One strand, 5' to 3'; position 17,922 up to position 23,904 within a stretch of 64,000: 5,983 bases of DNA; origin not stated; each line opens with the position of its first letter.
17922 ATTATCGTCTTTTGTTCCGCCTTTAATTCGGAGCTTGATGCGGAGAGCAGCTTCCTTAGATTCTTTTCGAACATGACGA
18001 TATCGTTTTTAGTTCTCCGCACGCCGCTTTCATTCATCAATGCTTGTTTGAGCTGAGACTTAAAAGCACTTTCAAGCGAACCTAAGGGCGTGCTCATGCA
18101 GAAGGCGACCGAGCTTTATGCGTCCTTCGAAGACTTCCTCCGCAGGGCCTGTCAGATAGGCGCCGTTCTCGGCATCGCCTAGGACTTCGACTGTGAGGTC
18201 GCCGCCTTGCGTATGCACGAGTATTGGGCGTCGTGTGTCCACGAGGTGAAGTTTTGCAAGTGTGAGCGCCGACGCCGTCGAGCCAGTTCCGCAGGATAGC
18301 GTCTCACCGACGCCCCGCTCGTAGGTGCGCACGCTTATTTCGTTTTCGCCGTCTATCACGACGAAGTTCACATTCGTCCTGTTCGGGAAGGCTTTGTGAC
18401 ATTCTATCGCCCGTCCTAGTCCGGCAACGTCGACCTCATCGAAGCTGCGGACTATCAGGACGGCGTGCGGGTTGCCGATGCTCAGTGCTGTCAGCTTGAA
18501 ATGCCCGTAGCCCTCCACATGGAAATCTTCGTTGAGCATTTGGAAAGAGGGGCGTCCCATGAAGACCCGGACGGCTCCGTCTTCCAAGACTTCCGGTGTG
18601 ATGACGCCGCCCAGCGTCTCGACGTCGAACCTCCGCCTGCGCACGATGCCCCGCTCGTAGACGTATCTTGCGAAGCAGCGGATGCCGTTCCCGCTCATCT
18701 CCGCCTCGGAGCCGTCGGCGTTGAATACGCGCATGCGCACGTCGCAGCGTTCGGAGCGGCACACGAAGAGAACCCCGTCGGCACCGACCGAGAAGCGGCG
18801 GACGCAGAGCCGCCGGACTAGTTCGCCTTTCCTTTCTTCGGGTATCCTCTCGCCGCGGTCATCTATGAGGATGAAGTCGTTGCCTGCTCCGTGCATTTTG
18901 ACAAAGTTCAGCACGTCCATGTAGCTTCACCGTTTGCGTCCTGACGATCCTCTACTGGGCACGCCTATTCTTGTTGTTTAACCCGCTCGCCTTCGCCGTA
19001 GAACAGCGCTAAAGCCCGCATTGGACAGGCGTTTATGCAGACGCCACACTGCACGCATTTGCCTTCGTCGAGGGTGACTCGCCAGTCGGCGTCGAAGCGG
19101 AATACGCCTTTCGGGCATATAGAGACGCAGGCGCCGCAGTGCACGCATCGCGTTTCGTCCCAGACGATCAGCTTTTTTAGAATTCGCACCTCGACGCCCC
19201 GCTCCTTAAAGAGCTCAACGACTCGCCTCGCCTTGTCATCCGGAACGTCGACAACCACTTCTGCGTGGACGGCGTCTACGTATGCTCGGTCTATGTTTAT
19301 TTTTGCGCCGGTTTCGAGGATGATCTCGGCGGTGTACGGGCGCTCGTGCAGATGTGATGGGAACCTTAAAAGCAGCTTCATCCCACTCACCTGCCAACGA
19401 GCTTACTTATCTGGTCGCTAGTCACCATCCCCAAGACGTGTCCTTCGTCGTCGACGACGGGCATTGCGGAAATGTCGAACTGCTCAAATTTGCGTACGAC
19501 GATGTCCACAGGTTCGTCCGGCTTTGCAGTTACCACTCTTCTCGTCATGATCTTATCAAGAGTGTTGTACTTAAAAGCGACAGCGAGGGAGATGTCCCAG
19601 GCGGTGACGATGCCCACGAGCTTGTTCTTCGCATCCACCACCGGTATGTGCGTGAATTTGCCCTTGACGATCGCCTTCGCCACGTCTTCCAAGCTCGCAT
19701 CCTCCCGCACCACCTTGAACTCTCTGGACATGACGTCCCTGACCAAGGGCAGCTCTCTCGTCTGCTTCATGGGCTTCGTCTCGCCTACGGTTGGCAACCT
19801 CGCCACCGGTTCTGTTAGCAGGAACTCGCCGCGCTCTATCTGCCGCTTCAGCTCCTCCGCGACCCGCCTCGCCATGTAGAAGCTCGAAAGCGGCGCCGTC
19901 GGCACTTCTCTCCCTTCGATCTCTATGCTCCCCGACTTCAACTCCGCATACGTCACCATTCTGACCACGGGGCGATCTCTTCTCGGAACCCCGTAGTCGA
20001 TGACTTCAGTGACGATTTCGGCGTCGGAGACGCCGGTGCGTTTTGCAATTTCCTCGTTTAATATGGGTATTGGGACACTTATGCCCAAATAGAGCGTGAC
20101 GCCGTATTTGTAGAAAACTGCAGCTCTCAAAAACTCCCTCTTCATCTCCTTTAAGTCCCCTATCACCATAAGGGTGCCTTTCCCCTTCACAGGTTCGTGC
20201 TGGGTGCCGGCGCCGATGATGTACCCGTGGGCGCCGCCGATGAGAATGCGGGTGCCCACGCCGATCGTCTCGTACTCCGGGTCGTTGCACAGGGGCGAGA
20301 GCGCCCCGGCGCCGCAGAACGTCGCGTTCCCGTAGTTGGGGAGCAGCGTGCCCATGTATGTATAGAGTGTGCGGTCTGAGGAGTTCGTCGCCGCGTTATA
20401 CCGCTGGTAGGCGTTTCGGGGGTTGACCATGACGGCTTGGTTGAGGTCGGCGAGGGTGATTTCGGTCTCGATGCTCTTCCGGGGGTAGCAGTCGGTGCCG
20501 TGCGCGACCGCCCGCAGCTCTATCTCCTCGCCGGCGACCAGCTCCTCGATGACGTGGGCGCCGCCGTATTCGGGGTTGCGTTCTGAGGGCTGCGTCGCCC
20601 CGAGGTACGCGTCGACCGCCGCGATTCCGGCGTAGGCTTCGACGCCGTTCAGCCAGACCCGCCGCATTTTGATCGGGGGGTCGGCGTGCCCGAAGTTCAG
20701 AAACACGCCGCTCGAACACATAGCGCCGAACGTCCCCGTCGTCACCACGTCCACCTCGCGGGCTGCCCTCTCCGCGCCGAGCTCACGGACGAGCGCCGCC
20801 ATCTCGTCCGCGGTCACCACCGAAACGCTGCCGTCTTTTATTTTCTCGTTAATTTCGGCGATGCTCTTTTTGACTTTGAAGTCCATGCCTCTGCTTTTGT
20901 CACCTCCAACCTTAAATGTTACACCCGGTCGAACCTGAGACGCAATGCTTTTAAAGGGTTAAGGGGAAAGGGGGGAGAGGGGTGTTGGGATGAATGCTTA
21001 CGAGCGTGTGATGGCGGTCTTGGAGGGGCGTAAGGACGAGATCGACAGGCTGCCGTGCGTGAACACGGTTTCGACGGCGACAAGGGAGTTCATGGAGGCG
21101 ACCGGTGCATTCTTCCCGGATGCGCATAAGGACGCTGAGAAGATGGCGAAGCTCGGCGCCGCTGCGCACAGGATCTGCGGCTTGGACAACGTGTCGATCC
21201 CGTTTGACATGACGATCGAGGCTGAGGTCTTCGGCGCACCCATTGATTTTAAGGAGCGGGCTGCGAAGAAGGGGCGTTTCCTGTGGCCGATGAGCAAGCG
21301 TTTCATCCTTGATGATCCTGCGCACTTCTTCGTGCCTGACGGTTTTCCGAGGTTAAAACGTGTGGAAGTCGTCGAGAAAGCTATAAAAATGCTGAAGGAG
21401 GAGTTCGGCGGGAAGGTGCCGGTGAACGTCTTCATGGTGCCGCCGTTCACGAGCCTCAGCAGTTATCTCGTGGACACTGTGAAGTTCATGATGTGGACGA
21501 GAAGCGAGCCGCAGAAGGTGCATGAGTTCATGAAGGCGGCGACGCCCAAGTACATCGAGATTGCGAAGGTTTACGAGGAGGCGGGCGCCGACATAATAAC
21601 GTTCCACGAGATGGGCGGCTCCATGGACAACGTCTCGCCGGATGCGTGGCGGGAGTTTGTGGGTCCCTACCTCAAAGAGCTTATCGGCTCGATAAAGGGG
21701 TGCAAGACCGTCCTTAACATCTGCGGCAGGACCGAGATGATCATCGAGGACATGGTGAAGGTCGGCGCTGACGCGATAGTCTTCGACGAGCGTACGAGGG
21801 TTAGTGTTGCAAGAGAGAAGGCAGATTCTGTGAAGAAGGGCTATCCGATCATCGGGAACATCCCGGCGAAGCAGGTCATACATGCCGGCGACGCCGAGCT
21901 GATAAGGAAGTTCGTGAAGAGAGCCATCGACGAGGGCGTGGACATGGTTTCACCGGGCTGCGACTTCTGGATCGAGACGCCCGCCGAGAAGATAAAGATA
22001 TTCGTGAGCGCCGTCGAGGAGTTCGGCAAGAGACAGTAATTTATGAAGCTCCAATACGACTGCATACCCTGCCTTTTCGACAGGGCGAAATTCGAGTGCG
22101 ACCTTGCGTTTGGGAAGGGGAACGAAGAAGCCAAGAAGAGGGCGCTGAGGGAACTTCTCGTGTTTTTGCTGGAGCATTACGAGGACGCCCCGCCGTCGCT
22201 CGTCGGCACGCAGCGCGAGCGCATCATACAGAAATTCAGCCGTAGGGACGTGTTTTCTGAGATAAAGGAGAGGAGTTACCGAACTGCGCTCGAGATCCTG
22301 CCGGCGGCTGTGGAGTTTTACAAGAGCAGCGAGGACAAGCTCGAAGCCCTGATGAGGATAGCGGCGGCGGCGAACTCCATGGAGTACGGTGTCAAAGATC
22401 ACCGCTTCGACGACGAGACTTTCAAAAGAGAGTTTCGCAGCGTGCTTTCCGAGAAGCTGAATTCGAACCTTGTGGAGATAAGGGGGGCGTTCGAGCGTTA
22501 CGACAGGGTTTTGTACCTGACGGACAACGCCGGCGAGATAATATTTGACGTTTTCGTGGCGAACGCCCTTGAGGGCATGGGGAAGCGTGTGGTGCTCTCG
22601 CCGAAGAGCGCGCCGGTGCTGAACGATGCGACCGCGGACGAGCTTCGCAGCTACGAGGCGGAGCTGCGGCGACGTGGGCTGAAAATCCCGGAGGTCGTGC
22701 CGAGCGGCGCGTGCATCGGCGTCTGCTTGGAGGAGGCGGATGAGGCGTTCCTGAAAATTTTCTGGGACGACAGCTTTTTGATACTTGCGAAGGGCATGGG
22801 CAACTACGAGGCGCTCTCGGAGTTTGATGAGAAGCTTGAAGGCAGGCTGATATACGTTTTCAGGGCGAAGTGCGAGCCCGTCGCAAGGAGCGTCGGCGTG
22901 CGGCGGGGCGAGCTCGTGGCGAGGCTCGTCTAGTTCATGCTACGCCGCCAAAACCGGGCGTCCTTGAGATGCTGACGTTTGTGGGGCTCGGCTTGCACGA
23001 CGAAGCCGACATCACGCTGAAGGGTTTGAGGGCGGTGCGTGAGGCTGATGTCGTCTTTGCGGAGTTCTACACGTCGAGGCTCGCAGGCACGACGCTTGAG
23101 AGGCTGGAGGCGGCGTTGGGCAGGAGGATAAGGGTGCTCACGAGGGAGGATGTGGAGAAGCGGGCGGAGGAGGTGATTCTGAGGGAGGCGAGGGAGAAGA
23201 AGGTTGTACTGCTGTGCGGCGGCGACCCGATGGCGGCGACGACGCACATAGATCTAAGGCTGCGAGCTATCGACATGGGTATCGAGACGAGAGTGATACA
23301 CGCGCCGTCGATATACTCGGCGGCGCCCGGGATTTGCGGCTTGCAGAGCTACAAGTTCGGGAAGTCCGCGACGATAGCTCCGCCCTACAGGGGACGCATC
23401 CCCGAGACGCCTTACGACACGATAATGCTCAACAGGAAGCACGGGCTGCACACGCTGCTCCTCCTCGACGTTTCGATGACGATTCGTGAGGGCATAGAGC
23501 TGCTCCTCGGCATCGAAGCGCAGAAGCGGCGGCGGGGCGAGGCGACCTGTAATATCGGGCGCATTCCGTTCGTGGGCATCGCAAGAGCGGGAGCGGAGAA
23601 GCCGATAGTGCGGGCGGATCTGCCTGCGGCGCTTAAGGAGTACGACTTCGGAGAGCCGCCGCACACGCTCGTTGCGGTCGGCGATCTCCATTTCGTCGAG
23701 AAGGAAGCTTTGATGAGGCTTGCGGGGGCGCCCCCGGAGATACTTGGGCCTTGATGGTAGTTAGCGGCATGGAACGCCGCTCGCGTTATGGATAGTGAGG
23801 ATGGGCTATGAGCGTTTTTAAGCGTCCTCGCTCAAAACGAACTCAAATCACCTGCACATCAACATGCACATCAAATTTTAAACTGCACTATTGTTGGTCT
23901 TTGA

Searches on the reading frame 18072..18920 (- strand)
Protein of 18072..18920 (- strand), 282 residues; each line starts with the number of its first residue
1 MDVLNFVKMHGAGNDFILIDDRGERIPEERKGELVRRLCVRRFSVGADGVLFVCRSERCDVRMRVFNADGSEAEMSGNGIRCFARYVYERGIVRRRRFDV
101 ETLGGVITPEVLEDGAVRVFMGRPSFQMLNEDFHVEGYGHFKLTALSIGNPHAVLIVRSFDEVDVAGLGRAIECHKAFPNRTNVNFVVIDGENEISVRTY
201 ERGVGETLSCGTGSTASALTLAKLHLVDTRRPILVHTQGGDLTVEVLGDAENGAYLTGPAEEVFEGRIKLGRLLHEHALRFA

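Call 82: search_protein_families(library=pfam, proteins=[window:18072-18920:-], max_evalue=0.001)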
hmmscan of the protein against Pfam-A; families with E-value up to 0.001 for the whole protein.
window:18072-18920:- (282 aa): 1 family
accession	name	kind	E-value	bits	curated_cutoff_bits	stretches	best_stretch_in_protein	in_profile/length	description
PF01678.24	DAP_epimerase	-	2.2e-68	228.3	34.7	2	6-126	1-120/121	Diaminopimelate epimerase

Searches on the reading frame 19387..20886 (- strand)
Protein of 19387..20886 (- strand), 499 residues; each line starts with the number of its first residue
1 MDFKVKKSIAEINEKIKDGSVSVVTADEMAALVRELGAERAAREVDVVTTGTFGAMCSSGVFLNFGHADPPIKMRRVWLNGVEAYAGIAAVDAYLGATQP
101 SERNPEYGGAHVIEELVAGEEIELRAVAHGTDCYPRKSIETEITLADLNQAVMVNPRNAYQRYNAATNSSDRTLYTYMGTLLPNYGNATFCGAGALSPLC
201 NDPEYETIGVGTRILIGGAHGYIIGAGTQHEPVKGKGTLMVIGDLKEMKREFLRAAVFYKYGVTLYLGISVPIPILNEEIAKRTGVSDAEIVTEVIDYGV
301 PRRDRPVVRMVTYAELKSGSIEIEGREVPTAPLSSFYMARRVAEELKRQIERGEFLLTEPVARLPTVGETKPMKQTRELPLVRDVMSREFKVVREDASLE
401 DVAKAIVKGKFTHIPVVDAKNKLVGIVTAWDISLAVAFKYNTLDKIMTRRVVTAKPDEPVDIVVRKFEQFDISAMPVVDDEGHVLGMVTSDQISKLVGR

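Call 60: search_protein_families(library=pfam, proteins=[window:19387-20886:-], max_evalue=0.00001)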
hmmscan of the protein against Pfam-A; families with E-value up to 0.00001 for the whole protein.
window:19387-20886:- (499 aa): 2 families
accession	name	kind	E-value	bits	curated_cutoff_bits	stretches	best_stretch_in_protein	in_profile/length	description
PF01837.22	HcyBio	-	1.5e-149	498.1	26.2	1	22-357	2-349/349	Homocysteine biosynthesis enzyme, sulfur-incorporation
PF00571.33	CBS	-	4.8e-28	97.7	24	2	382-435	1-54/57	CBS domain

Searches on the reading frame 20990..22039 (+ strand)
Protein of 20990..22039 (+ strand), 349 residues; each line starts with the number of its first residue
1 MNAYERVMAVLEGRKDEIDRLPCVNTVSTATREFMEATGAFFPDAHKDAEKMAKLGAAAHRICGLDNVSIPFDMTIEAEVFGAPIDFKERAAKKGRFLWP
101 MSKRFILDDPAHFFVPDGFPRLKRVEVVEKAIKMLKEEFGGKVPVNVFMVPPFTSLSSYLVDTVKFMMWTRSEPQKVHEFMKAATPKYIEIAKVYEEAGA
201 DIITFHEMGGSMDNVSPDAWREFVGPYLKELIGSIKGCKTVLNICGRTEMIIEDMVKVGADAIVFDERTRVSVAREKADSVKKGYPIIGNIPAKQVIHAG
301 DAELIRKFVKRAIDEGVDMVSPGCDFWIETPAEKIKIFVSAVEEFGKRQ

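Call 60: search_protein_families(library=pfam, proteins=[window:20990-22039:+], max_evalue=0.00001)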
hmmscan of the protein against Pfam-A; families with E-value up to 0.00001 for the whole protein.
window:20990-22039:+ (349 aa): 1 family
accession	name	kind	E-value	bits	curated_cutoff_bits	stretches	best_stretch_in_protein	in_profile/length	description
PF01208.23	URO-D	-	9e-63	212.8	23.9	1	5-344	4-345/346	Uroporphyrinogen decarboxylase (URO-D)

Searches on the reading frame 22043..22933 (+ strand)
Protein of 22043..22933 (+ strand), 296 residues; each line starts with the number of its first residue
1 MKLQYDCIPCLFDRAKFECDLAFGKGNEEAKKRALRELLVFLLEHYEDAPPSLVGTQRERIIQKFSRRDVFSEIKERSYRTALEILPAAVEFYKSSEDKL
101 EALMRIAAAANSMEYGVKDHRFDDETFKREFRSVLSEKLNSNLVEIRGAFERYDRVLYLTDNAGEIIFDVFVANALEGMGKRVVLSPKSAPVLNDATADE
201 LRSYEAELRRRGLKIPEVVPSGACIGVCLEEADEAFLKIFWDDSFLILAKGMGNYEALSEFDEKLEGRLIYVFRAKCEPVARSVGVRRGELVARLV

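Call 60: search_protein_families(library=pfam, proteins=[window:22043-22933:+], max_evalue=0.00001)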
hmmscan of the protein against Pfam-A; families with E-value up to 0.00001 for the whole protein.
window:22043-22933:+ (296 aa): 1 family
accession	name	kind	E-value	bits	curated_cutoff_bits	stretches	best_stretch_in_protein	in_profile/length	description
PF01937.24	ARMT1-like_dom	-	4.2e-47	161.3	25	1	5-292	3-311/311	Damage-control phosphatase ARMT1-like domain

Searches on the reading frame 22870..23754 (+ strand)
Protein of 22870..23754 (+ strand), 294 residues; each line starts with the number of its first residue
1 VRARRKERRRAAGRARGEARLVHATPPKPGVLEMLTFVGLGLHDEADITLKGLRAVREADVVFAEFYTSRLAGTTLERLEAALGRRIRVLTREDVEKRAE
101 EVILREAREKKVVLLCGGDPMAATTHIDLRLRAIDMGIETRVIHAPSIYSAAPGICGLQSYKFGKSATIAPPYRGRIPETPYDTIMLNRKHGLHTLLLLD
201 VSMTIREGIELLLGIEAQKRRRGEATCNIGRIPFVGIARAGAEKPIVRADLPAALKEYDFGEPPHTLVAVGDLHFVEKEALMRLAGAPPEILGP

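Call 60: search_protein_families(library=pfam, proteins=[window:22870-23754:+], max_evalue=0.00001)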
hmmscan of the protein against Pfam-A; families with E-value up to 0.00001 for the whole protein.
window:22870-23754:+ (294 aa): 1 family
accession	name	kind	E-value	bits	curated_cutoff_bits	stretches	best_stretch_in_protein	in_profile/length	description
PF00590.25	TP_methylase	-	2.2e-23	83.8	27.8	1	34-212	1-179/212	Tetrapyrrole (Corrin/Porphyrin) Methylases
